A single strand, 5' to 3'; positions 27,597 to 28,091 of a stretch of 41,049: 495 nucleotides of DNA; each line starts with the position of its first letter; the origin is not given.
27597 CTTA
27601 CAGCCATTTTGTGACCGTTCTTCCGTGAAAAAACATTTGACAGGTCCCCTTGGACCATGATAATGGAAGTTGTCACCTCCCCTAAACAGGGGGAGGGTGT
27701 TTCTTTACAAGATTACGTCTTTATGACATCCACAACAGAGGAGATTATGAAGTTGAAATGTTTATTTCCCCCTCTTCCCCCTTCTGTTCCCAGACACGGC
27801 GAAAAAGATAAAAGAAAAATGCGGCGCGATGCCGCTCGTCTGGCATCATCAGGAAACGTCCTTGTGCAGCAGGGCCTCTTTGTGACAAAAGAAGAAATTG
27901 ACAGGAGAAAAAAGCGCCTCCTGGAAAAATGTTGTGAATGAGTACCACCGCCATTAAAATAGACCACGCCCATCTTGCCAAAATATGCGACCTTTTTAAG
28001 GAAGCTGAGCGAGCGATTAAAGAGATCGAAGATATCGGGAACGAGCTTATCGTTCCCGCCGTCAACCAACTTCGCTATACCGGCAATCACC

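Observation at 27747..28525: Candidate novel two-gene module: 64-aa basic protein plus 195-aa tail-anchored protein with an R-x4-H motif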

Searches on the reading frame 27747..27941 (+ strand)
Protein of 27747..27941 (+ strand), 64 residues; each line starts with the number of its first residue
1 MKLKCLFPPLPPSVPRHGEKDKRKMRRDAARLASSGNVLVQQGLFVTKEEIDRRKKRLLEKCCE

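Call 5: search_protein_families(library=pfam, proteins=[window:27747-27941:+], max_evalue=1)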
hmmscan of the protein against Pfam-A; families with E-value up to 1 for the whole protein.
window:27747-27941:+ (64 aa): 0 families

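Call 6: search_protein_families(library=phrogs, proteins=[window:27747-27941:+], max_evalue=1)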
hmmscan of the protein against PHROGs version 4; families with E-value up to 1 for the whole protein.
window:27747-27941:+ (64 aa): 0 families

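Call 7: search_protein_families(library=padloc, proteins=[window:27747-27941:+], max_evalue=1)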
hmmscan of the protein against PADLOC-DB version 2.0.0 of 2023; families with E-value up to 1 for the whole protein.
window:27747-27941:+ (64 aa): 0 families

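Call 8: search_protein_families(library=ncbifam, proteins=[window:27747-27941:+], max_evalue=1)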
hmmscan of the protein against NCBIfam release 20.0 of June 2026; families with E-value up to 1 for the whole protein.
window:27747-27941:+ (64 aa): 0 families

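Call 35: search_protein_families(library=pfam, proteins=[window:27747-27938:+], max_evalue=1)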
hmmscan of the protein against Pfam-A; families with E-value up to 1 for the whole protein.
seq(64 aa): 0 families

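Call 60: list_cluster_members(proteins=[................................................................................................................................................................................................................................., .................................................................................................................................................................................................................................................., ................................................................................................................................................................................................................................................, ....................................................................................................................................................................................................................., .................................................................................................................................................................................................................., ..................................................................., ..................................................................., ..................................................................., window:27747-27938:+, P0027])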
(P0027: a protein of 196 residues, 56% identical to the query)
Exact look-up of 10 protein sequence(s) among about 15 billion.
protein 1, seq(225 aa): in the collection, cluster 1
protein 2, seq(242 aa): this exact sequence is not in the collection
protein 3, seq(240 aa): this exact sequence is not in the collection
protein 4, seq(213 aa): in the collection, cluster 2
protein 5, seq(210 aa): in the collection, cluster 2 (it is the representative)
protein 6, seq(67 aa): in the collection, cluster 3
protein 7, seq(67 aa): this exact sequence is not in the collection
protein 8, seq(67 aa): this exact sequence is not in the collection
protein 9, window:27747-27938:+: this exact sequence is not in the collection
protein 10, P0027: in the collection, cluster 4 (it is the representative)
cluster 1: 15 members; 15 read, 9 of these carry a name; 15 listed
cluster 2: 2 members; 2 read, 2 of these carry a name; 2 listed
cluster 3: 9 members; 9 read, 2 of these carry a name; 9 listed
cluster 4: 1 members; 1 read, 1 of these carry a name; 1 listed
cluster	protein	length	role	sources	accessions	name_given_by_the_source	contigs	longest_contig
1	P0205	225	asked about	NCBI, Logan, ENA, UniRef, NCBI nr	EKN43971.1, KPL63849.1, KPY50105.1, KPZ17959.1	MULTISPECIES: hypothetical protein [Pseudomonas syringae group] | Uncharacterized protein n=1 Tax=Pseudomonas syringae pv. ribicola TaxID=55398 ...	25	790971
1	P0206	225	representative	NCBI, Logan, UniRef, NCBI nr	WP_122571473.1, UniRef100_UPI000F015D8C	hypothetical protein [Pseudomonas viridiflava] | hypothetical protein n=1 Tax=Pseudomonas viridiflava TaxID=33069 RepID=UPI000F015D8C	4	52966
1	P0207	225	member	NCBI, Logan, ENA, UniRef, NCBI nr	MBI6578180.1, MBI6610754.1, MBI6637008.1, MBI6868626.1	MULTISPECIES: hypothetical protein [Pseudomonas syringae group] | Uncharacterized protein n=3 Tax=Pseudomonas viridiflava TaxID=33069 RepID=A0ABU7NCQ2_PSEVI | hypothetical protein [Pseudomonas viridiflava]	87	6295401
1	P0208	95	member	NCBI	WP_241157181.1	hypothetical protein, partial [Pseudomonas viridiflava]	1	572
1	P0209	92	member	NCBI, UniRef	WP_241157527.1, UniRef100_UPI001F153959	hypothetical protein, partial [Pseudomonas viridiflava] | hypothetical protein n=1 Tax=Pseudomonas viridiflava TaxID=33069 RepID=UPI001F153959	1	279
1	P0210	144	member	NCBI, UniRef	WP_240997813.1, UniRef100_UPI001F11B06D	hypothetical protein, partial [Pseudomonas viridiflava] | hypothetical protein n=1 Tax=Pseudomonas viridiflava TaxID=33069 RepID=UPI001F11B06D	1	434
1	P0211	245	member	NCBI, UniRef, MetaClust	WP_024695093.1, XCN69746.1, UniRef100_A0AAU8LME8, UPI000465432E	hypothetical protein [Pseudomonas syringae] | Uncharacterized protein n=1 Tax=Pseudomonas syringae CC1417 TaxID=1357272 ... | status=active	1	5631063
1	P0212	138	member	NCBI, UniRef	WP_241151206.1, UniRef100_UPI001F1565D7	hypothetical protein, partial [Pseudomonas viridiflava] | hypothetical protein n=1 Tax=Pseudomonas viridiflava TaxID=33069 RepID=UPI001F1565D7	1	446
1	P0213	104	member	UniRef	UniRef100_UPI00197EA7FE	hypothetical protein n=1 Tax=Pseudomonas viridiflava TaxID=33069 RepID=UPI00197EA7FE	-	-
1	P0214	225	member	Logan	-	-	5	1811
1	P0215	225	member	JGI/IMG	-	-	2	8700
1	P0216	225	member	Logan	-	-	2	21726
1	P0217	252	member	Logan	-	-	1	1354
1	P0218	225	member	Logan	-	-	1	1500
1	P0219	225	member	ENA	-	-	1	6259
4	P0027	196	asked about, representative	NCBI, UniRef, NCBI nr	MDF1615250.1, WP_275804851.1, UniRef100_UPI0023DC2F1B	hypothetical protein [Desulfurivibrio dismutans] | hypothetical protein n=1 Tax=Desulfurivibrio dismutans TaxID=1398908 RepID=UPI0023DC2F1B | hypothetical protein [Desulfurivibrio alkaliphilus]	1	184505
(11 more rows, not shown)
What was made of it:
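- It is widespread within the P. syringae/viridiflava group (call 60).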

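Call 62: find_homologous_proteins(query=window:27747-27938:+, max_evalue=0.01)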
Query window:27747-27938:+ (64 aa): 4 proteins with E <= 0.01 among 5 candidates.
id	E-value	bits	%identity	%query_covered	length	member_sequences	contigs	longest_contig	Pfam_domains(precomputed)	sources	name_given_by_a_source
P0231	1.1e-34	134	100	100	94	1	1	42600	-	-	-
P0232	2.8e-25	105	80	80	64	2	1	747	-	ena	-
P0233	1.1e-24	103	90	92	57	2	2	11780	-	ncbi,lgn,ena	-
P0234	4.4e-24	101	90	92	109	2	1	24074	-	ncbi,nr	ncbi:MAG TPA: hypothetical protein ENK27_13565 [Desulfobulbus sp.]|nr:hypothetical protein [Desulfob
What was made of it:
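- Checked: A public gene call extends the small ORF to 94 aa from ATG 27657 (call 62).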

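Call 65: find_homologous_proteins(query=A4, max_evalue=0.001)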
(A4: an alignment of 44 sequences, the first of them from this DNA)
Query A4 (44 sequences) (64 aa, profile of the alignment): 19 proteins with E <= 0.001 among 124 candidates.
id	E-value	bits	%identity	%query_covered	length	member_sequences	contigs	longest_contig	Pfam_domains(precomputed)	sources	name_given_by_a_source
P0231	2.4e-16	77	100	100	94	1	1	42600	-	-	-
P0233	2.5e-15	74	90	92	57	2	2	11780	-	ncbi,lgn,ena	-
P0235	3.0e-15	73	31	48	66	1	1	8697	-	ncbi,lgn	-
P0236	5.8e-15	72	36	44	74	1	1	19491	-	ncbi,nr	ncbi:MAG: hypothetical protein HQL93_05425 [Magnetococcales bacterium]|nr:hypothetical protein [Magn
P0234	1.1e-14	72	90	92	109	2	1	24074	-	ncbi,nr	ncbi:MAG TPA: hypothetical protein ENK27_13565 [Desulfobulbus sp.]|nr:hypothetical protein [Desulfob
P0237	2.3e-14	71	27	64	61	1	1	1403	-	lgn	-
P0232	3.9e-14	70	80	80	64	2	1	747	-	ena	-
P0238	9.9e-14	69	28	83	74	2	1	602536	-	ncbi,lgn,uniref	ncbi:hypothetical protein SIID45300_00538 [Candidatus Magnetaquicoccaceae bacterium FCR-1]|uniref:Un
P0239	1.1e-13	68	37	42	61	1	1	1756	-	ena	-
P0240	1.6e-13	68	30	59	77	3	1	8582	-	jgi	-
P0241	1.3e-12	65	34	91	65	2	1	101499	-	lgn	-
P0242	1.6e-12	65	52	36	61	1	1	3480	-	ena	-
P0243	3.9e-12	63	29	75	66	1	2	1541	-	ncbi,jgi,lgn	-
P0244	1.1e-11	62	36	88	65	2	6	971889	-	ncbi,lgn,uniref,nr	ncbi:hypothetical protein PLA107_031105 (plasmid) [Pseudomonas amygdali pv. lachrymans str. M301315]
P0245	2.4e-11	61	33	91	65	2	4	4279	-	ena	-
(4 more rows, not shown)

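Call 68: search_dna_similar(query=P0205, collection=plasmids, mode=protein, max_evalue=0.00001)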
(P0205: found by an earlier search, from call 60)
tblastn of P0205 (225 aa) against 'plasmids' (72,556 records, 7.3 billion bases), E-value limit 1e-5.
No match.

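Call 69: find_encoding_contigs(protein=P0244, flank=7000, max_places=3)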
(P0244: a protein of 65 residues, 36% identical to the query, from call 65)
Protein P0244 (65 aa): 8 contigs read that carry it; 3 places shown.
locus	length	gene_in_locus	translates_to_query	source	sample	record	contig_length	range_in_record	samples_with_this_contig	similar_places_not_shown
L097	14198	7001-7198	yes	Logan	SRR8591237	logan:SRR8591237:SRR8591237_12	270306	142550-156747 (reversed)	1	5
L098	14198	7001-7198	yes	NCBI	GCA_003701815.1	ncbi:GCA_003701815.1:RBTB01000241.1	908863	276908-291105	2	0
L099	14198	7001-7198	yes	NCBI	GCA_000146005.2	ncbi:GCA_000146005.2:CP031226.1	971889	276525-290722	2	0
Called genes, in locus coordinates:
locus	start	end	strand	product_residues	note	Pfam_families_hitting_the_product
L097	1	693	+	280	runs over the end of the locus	PF00753:Lactamase_B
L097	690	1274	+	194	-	-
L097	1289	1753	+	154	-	-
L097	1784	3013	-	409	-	-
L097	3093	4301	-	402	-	-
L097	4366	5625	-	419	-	-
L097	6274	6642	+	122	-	-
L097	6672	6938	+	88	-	-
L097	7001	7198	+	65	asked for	-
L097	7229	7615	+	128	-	-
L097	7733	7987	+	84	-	PF13560:HTH_31 (weak), PF01381:HTH_3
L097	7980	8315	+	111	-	-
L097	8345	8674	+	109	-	-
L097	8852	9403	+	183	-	-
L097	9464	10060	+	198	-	-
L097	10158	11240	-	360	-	PF03747:ADP_ribosyl_GH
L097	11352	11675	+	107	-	-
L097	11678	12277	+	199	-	-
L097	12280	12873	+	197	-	-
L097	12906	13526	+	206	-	-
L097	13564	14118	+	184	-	-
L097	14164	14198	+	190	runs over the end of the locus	-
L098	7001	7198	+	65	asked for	-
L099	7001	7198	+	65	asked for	-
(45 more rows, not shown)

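Call 71: predict_structure(alignment_id=A5)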
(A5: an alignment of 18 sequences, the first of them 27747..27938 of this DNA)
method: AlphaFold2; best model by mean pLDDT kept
length: 64 residues; sequences in the alignment: 18
mean_pLDDT: 73.8   pTM: 0.32
mean pLDDT of the five models: 73.8, 71.9, 71.9, 70.4, 68.9
residues with pLDDT >= 90: 9; 70-90: 34; 50-70: 19; < 50: 2
segments of 3 or more residues with pLDDT < 50: none
pLDDT, mean of each block of 10 residues (from residue 1): 55 60 79 77 82 91 70
secondary structure, 60 per line:
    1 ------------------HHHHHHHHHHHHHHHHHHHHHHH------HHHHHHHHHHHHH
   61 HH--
elements in order: H19-41 H48-62
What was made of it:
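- The small-protein model has only moderate confidence (pLDDT 73.8; call 71).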

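Call 75: fold_search(model_id=the predicted structure, library=pdb)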
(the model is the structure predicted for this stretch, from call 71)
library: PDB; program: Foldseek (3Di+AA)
matches with E <= 10: 2; with E <= 0.001: 0
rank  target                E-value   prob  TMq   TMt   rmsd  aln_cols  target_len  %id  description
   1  6lo8_C                8.4e+00  0.08  0.30  0.19   4.0        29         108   21  Cryo-EM structure of the TIM22 complex from yeast (released 2020-09-30)
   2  5ifs_C                9.0e+00  0.04  0.32  0.15  13.6        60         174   25  Quantitative interaction mapping reveals an extended ubiquitin regulatory domain in ASPL that disrupts functional p97  (released 2016-10-26)
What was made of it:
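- Tried and rejected: Foldseek of the small model gave nothing (call 75).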

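Call 80: find_encoding_contigs(protein=P0241, flank=5000, max_places=2)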
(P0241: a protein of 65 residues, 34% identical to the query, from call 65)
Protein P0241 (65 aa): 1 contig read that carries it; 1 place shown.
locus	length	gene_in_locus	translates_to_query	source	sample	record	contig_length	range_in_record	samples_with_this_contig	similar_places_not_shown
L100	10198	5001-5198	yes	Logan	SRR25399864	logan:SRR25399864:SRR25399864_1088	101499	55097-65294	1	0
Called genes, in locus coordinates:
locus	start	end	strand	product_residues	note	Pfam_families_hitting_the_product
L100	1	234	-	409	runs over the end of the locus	-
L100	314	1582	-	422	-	-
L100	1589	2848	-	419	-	-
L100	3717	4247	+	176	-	-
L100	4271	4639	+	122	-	-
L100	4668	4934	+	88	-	-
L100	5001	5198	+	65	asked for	-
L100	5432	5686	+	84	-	PF13560:HTH_31 (weak), PF01381:HTH_3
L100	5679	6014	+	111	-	-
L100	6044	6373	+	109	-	-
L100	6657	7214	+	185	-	-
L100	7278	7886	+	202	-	-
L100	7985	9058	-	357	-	PF03747:ADP_ribosyl_GH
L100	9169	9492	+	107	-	-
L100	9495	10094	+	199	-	-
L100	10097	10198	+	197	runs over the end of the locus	-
